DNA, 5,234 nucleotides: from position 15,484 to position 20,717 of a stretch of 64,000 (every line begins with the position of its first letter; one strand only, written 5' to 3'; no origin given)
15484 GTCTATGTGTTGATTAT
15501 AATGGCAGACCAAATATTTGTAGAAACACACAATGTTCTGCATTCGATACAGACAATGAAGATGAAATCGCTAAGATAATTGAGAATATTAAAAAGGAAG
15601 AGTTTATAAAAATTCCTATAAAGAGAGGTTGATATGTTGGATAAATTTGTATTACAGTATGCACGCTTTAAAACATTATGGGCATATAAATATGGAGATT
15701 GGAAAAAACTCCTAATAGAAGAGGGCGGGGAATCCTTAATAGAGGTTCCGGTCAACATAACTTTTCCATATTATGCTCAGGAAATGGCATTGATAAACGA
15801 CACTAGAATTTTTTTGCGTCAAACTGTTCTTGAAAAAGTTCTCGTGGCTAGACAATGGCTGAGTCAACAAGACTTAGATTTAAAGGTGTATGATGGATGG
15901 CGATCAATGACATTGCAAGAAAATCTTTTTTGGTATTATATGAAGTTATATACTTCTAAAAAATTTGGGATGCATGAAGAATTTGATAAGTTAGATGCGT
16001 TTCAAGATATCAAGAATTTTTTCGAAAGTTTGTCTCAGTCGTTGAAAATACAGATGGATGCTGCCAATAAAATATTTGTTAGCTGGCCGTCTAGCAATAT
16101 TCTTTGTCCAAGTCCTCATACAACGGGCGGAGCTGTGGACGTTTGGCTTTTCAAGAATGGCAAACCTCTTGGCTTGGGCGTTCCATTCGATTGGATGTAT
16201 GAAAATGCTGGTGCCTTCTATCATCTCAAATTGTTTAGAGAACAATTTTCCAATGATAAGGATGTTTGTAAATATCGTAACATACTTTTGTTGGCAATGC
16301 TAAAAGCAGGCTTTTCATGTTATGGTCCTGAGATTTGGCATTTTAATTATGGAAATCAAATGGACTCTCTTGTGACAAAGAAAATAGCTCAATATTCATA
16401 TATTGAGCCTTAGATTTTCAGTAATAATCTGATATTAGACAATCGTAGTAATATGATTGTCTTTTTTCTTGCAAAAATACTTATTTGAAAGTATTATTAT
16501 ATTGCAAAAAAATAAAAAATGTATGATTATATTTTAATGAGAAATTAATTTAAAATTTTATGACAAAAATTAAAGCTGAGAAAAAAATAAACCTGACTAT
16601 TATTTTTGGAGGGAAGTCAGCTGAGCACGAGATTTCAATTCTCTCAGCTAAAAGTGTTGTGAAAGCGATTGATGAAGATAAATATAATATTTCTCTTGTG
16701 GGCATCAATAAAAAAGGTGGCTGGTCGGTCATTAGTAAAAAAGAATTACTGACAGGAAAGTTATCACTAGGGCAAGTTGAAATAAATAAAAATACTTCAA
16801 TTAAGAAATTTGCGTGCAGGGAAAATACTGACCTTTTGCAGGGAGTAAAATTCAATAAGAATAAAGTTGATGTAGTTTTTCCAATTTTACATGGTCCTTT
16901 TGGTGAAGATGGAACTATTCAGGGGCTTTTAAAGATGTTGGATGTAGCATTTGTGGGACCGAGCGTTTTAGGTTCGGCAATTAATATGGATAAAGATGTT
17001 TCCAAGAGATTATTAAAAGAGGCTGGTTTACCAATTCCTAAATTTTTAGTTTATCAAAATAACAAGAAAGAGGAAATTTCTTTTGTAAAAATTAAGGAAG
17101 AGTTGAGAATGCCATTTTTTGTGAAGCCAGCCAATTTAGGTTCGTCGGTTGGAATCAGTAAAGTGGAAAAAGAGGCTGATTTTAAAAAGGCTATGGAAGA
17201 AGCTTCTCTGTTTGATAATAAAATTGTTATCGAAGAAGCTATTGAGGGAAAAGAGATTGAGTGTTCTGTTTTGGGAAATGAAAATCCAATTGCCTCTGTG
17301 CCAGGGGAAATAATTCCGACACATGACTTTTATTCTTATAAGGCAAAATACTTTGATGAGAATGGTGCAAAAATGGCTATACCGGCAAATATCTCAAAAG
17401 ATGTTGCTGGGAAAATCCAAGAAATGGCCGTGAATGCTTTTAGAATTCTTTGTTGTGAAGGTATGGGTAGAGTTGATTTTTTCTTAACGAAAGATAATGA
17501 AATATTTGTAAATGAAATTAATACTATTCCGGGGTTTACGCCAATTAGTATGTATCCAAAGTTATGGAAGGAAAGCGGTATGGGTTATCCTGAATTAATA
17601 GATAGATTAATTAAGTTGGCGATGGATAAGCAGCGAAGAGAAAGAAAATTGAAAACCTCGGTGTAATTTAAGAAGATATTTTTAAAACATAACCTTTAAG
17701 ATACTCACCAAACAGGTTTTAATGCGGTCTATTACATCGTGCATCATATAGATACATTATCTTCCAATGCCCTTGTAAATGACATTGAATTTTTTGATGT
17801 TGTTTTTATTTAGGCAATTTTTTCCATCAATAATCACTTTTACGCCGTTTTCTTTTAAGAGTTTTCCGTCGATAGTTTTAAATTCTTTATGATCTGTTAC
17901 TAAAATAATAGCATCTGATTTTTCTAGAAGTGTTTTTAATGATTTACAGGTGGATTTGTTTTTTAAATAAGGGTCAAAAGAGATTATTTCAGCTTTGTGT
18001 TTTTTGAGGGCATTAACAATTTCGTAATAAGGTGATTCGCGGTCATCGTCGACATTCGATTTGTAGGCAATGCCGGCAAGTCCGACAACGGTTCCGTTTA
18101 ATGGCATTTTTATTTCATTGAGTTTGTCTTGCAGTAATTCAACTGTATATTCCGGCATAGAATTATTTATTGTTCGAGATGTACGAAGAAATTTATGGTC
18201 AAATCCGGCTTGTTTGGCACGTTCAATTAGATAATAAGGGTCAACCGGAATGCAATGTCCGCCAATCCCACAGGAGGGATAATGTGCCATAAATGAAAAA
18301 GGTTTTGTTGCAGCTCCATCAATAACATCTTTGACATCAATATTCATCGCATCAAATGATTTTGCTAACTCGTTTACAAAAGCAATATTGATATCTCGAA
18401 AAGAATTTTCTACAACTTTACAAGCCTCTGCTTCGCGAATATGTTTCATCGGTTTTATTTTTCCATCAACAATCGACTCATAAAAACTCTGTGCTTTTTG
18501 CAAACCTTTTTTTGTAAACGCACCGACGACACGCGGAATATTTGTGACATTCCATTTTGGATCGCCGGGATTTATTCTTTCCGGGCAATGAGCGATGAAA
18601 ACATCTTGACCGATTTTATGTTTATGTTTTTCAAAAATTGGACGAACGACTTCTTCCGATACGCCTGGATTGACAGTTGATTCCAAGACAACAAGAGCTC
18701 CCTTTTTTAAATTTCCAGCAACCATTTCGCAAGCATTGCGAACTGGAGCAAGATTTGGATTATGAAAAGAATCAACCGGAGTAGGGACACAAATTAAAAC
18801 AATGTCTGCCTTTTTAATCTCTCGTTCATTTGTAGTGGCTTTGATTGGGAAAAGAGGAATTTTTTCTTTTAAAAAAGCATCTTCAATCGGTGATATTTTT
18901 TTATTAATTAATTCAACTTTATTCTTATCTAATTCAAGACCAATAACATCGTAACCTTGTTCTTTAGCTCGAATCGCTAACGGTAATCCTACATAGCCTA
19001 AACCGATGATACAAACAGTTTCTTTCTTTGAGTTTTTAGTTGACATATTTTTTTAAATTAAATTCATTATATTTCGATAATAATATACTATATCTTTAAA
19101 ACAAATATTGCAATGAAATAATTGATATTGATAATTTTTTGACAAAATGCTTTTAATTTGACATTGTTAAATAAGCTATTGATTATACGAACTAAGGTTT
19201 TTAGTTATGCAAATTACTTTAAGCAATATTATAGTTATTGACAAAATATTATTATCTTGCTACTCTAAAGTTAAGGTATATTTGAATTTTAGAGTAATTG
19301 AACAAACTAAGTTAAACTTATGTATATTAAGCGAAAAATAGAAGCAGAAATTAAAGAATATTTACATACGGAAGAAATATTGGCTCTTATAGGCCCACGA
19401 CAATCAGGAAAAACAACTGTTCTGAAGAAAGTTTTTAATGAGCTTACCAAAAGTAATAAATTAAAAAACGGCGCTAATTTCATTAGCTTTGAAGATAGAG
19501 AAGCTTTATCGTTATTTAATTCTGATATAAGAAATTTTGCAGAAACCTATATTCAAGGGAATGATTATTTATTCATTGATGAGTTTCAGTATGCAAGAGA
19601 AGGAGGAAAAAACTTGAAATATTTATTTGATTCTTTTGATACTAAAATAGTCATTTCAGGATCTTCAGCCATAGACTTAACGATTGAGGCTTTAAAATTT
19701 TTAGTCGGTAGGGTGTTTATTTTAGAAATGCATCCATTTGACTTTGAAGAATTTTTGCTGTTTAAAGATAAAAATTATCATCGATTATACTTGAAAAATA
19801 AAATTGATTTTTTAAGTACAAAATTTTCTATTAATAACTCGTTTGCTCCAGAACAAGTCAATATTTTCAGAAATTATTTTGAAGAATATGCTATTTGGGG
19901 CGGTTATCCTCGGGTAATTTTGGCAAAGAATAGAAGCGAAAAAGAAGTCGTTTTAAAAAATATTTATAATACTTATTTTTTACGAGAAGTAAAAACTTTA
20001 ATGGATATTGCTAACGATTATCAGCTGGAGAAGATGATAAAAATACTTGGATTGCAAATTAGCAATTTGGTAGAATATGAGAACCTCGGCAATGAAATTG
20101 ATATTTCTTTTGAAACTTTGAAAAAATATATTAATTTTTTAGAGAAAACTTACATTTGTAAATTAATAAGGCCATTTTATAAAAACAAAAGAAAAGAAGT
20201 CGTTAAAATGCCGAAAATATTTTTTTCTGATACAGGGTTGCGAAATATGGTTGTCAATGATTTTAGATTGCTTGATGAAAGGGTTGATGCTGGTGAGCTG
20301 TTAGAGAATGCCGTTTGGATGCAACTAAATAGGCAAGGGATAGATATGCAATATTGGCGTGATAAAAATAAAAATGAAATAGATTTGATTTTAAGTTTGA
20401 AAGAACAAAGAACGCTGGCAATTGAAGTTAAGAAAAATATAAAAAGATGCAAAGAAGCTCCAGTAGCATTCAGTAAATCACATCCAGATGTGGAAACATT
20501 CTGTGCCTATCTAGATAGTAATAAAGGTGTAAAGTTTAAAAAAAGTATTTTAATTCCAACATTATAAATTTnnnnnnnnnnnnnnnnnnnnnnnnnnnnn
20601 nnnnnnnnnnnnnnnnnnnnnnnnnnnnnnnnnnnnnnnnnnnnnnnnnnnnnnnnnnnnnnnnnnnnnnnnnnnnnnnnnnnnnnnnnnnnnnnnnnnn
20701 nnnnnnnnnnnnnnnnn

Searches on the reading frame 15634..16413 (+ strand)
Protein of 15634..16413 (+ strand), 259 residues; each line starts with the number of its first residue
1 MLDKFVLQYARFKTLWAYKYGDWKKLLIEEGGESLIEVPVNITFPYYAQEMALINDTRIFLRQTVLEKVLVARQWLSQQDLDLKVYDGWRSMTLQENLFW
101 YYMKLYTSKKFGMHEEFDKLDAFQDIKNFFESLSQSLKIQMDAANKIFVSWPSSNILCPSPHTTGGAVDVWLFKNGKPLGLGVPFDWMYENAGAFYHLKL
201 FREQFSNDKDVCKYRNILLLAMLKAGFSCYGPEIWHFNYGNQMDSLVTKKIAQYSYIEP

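Call 14: search_protein_families(library=pfam, proteins=[window:15634-16413:+], max_evalue=0.0001)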
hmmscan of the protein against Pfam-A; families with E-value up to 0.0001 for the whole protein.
window:15634-16413:+ (259 aa): 1 family
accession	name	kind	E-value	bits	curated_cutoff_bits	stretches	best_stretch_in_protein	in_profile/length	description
PF01427.22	Peptidase_M15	-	9.9e-09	35.7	27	1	152-252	102-194/199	D-ala-D-ala dipeptidase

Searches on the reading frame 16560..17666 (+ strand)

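Call 13: search_protein_families(library=pfam, proteins=[window:16560-17666:+], max_evalue=0.0001)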
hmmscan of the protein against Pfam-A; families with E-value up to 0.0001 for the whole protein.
window:16560-17666:+ (368 aa): 9 families
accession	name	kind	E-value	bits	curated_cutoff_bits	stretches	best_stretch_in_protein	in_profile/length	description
PF07478.18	Dala_Dala_lig_C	-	1.5e-75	253.6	24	1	151-352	1-204/204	D-ala D-ala ligase C-terminus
PF01820.27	Dala_Dala_lig_N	-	6.8e-34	117.4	34.6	1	12-134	2-121/121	D-ala D-ala ligase N-terminus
PF02222.28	ATP-grasp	-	3.5e-12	46.8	27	1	151-321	2-160/179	ATP-grasp domain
PF02655.19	ATP-grasp_3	-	1.2e-07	32.4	23.2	1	144-321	3-154/160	ATP-grasp domain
PF02786.22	CPSase_L_D2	-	2.3e-07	31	19.8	1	144-322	1-178/211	Carbamoyl-phosphate synthase L chain, ATP binding domain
PF13535.11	ATP-grasp_4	-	4.9e-07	29.9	27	1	183-322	2-150/160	ATP-grasp domain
PF14397.11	ATPgrasp_ST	-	1.3e-05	25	31.4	0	144-219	21-98/278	Sugar-transfer associated ATP-grasp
PF01071.24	GARS_A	-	3.7e-05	24.1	27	1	144-244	2-105/194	Phosphoribosylglycinamide synthetase, ATP-grasp (A) domain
PF08443.16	RimK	-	4.7e-05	23.5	21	0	144-333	3-176/188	RimK-like ATP-grasp domain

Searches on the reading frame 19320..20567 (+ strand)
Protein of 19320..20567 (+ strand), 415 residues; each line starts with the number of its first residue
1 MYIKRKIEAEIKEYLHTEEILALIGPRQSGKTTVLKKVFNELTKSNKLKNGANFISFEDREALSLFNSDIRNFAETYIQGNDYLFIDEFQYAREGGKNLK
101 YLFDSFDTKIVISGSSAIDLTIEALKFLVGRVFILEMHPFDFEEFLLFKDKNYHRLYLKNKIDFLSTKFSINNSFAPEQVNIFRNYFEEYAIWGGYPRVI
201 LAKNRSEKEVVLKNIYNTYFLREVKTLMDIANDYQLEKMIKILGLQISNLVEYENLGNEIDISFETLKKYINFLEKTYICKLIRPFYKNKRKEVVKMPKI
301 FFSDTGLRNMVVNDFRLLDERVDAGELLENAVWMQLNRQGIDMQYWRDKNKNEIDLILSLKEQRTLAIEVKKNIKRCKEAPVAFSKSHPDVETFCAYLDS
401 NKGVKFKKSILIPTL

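Call 8: search_protein_families(library=pfam, proteins=[window:19320-20567:+], max_evalue=0.001)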
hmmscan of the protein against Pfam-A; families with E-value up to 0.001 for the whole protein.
window:19320-20567:+ (415 aa): 4 families
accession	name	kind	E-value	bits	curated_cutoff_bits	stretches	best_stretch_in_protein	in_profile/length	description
PF13635.12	DUF4143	-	3.2e-34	118.4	28.1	1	222-372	2-159/160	Domain of unknown function (DUF4143)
PF13173.12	AAA_14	-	1.5e-28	99.8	27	1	18-146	2-129/129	AAA domain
PF13401.12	AAA_22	-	1e-05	26.3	27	0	17-45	4-32/130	AAA domain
PF01637.24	ATPase_2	-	1.1e-05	25.8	33.2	0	11-47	11-49/225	ATPase domain predominantly from Archaea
